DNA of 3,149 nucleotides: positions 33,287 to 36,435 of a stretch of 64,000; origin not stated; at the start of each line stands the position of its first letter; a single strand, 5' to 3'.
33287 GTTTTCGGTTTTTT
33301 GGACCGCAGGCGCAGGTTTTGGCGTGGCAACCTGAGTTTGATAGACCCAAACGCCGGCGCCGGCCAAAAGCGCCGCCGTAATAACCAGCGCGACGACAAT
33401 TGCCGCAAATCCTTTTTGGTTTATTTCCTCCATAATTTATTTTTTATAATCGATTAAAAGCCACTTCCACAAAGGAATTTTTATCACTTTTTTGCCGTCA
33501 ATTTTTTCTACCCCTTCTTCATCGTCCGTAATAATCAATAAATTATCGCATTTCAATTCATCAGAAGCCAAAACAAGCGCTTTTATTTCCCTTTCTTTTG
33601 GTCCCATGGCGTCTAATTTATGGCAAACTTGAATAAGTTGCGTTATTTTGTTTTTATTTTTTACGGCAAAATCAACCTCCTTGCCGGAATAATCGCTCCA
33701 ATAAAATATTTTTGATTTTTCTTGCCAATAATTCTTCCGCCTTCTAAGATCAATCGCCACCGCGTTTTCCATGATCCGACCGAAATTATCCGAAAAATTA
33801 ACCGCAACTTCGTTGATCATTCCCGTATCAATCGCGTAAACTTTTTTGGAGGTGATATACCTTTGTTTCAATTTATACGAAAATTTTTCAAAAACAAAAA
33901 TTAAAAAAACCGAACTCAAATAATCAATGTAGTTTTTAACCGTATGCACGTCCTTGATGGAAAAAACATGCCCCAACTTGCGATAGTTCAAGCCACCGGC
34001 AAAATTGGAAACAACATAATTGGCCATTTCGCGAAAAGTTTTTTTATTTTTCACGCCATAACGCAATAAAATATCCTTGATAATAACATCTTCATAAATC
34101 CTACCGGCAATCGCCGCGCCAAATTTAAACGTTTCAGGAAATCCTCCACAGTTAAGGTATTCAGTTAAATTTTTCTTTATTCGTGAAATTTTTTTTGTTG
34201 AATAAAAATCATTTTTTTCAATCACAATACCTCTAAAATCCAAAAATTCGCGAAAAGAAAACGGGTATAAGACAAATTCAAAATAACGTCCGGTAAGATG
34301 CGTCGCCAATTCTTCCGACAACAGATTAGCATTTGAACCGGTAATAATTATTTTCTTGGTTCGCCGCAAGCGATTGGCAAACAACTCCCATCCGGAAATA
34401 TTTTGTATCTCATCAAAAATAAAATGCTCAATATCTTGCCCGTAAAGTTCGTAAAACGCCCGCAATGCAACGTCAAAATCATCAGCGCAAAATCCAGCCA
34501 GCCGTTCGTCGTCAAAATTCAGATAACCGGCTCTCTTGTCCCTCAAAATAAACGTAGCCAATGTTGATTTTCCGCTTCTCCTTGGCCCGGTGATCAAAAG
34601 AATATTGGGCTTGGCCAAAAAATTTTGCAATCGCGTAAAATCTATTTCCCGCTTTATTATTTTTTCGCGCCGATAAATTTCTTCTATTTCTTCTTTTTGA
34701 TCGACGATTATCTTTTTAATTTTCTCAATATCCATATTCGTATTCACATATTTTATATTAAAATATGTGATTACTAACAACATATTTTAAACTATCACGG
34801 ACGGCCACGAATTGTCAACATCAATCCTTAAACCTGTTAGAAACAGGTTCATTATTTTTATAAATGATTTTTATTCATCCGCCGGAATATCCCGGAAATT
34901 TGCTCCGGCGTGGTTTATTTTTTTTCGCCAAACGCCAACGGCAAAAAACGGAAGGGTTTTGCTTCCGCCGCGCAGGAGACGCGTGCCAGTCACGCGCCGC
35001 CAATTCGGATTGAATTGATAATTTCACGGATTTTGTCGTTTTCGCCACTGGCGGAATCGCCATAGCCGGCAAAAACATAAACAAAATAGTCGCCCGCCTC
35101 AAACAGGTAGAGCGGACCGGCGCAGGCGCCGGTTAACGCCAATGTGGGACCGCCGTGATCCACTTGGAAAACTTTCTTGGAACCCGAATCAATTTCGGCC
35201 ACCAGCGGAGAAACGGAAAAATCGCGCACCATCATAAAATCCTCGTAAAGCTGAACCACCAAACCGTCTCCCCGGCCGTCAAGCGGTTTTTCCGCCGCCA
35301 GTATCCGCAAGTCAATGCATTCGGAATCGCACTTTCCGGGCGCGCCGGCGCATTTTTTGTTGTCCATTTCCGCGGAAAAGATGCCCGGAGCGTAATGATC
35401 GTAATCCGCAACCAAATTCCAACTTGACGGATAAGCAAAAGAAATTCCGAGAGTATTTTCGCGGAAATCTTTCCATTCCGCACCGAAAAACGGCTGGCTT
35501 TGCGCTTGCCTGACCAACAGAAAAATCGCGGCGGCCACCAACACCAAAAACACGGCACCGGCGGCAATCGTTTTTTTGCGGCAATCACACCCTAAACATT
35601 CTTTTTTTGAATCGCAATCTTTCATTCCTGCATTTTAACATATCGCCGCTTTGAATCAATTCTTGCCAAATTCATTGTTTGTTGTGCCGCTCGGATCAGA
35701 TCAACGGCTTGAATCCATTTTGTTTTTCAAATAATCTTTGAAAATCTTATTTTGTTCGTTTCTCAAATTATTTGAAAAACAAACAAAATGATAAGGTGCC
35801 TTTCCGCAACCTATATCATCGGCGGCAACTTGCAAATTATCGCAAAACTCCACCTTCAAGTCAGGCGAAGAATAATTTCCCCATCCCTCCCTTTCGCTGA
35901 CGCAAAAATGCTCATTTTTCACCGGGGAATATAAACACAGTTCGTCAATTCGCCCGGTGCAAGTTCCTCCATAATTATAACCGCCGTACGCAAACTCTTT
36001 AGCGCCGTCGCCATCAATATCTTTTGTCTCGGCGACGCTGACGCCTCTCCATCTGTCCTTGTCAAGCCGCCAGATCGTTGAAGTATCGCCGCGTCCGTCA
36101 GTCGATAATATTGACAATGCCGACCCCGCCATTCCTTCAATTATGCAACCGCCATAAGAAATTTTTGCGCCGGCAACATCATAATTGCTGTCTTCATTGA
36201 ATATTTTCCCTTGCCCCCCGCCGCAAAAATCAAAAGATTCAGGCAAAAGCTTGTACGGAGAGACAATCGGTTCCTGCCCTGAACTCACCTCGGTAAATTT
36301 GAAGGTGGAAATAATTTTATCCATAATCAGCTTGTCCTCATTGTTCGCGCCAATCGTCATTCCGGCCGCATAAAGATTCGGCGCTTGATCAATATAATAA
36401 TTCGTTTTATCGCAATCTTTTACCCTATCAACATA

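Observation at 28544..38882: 10-kb island of six paralogous N-terminally anchored proteins sharing a W-x-(T/I)-Y-R-N-E-E-(Y/W)-G-F-E-F-x-Y-P motif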

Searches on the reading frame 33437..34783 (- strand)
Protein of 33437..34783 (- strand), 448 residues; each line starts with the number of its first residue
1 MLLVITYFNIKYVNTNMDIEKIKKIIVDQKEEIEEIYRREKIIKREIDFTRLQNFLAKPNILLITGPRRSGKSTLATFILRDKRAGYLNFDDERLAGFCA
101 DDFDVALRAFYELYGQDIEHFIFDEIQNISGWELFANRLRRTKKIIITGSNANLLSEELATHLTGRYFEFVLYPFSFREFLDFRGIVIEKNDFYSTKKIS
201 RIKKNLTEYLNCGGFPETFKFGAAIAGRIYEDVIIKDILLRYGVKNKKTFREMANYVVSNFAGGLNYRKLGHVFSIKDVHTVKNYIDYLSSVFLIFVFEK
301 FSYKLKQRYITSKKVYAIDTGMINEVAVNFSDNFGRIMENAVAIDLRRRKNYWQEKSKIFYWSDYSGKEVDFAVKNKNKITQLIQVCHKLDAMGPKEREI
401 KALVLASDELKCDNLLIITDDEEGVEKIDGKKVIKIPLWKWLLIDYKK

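Call 3: search_protein_families(library=pfam, proteins=[window:33437-34783:-], max_evalue=1)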
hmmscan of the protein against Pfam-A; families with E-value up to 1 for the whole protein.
window:33437-34783:- (448 aa): 13 families
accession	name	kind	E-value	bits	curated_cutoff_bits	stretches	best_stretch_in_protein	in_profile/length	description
PF13173.12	AAA_14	-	2.6e-32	112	27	1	60-181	3-129/129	AAA domain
PF13635.12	DUF4143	-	5.5e-26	91.7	28.1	1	236-387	2-158/160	Domain of unknown function (DUF4143)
PF20720.3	nSTAND3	-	0.0001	22.5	27.2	1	49-84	7-42/155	Novel STAND NTPase 3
PF01637.24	ATPase_2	-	0.0027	18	33.2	1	45-84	4-46/225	ATPase domain predominantly from Archaea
PF13555.12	AAA_29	-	0.016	15.4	27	1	57-75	19-38/61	P-loop containing region of AAA domain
PF13401.12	AAA_22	-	0.019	15.7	27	1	59-83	5-29/130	AAA domain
PF13238.12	AAA_18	-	0.04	14.8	29.4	1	63-160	2-90/128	AAA domain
PF13476.12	AAA_23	-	0.054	14.5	27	1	45-79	13-39/201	AAA domain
PF13191.12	AAA_16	-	0.071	14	32.6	1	45-85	5-51/167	AAA ATPase domain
PF02283.22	CobU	-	0.099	12.6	27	1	63-83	2-22/168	Cobinamide kinase / cobinamide phosphate guanyltransferase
PF04123.18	DUF373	-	0.13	12.1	28.3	1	10-38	114-142/335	Domain of unknown function (DUF373)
PF24883.2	NPHP3_N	-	0.16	12.6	24.8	1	54-85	17-48/164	Nephrocystin 3, N-terminal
PF02150.21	Zn_ribbon_RPB9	-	0.18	12.1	25.2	1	411-425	6-20/36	RNA polymerases M/15 Kd subunit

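Call 4: search_protein_families(library=ncbifam, proteins=[window:33437-34783:-], max_evalue=1)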
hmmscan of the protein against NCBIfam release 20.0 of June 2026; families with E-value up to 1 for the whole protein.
window:33437-34783:- (448 aa): 1 family
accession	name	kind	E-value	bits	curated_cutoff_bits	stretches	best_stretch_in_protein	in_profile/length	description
NF004469.0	PRK05800.1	equivalog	0.097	12.3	161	1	60-82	3-25/173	bifunctional adenosylcobinamide kinase/adenosylcobinamide-phosphate guanylyltransferase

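Call 20: search_protein_families(library=padloc, proteins=[window:33437-34783:-], max_evalue=0.1)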
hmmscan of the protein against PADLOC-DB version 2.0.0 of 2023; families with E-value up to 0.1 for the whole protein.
window:33437-34783:- (448 aa): 7 families
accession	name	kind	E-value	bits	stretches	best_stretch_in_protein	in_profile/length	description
PDLC04787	PDC-S01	-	4.3e-99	330.2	1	37-443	8-407/412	-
PDLC04789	PDC-S01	-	9.2e-48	161.1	1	44-381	3-334/375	-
PDLC04790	PDC-S01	-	5.5e-41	138.7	1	41-386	10-365/422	-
PDLC04791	PDC-S01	-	4.2e-25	86.2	1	57-383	17-347/395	-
PDLC04786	PDC-S01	-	1.3e-15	55.1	1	61-381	22-380/439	-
PDLC04788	PDC-S01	-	1.2e-11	42.2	1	62-380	22-375/448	-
PDLC04140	mad8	-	0.00095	16.8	1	56-80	24-48/314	mads_8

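Call 67: find_related_loci(query=window:33437-34783:-, collection=viral_contigs, flank=6000)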
Query window:33437-34783:- (448 aa) in viral_contigs; peptide patterns used: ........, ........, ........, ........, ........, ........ (x = any residue, [..] = any of these).
36 stretches matched a pattern, but none encodes a relative of the query by tblastn (E <= 1e-3).

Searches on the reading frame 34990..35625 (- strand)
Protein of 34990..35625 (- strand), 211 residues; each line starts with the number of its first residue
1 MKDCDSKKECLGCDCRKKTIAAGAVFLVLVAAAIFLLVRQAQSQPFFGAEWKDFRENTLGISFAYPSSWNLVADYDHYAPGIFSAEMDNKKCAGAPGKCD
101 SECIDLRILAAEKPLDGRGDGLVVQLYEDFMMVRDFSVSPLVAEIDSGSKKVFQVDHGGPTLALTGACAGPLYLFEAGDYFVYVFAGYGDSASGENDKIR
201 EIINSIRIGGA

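Call 3: search_protein_families(library=pfam, proteins=[window:34990-35625:-], max_evalue=1)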
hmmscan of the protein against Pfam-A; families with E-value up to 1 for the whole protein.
window:34990-35625:- (211 aa): 1 family
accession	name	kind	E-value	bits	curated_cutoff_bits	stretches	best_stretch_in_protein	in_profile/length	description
PF18933.6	PsbP_2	-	0.22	11.9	27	0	51-72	44-65/184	PsbP-like protein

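Call 4: search_protein_families(library=ncbifam, proteins=[window:34990-35625:-], max_evalue=1)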
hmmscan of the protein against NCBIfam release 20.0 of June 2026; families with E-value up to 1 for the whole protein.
window:34990-35625:- (211 aa): 1 family
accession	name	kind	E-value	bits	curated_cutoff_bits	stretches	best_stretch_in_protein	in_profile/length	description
TIGR03633.1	arc_protsome_A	equivalog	0.12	11.8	287.35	1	124-163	115-154/230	archaeal proteasome endopeptidase complex subunit alpha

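Call 20: search_protein_families(library=padloc, proteins=[window:34990-35625:-], max_evalue=0.1)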
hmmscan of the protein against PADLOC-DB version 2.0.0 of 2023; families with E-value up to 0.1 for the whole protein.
window:34990-35625:- (211 aa): 0 families

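Call 44: find_related_loci(query=window:34990-35625:-, collection=metagenome_contigs, flank=10000)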
Query window:34990-35625:- (211 aa) in metagenome_contigs; peptide patterns used: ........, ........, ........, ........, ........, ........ (x = any residue, [..] = any of these).
94 stretches matched a pattern; 21 encode a relative of the query (tblastn E <= 1e-3); 21 distinct loci.
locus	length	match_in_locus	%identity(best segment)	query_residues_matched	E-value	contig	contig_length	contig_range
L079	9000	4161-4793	92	1-211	2e-131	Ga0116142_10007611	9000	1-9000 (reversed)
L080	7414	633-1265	91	1-211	9e-131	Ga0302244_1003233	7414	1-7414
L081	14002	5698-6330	91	1-211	9e-131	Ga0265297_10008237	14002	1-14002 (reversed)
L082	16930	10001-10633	91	1-211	9e-131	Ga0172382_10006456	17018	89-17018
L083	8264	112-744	90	1-211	1e-128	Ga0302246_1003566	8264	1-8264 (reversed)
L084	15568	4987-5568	96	1-194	2e-126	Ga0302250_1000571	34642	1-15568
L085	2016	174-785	86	8-211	1e-126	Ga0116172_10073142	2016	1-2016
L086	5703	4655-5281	66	1-209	1e-92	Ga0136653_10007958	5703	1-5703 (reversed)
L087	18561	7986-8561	52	27-210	1e-58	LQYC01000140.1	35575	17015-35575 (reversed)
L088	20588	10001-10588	48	16-209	1e-57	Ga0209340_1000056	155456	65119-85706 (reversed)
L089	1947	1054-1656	49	15-209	3e-56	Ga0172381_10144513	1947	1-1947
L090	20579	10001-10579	47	16-208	5e-55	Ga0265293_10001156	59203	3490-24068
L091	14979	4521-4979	54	40-194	3e-54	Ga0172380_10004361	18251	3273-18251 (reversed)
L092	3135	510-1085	48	15-201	3e-53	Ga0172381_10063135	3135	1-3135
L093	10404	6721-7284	48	13-193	8e-53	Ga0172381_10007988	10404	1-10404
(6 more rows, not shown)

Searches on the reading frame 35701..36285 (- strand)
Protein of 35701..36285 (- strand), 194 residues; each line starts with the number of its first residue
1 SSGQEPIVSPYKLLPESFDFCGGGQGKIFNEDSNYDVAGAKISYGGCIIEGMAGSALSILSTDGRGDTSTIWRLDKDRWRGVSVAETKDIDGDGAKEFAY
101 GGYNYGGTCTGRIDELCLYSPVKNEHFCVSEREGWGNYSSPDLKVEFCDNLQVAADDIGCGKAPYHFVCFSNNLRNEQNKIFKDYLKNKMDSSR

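Call 62: search_solved_structures(query=window:35701-36285:-, max_evalue=1)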
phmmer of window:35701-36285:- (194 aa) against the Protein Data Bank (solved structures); distinct sequences matched with E-value up to 1: 3.
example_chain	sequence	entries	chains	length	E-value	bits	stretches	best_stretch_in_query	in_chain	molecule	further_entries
2uzh_A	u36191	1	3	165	0.24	14.3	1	58-86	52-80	2C-METHYL-D-ERYTHRITOL 2,4-CYCLODIPHOSPHATE SYNTHASE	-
8tm0_A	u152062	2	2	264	0.58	13.1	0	136-175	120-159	NKG2-D type II integral membrane protein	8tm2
9tsn_A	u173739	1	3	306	0.7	12.8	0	14-61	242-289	Kelch protein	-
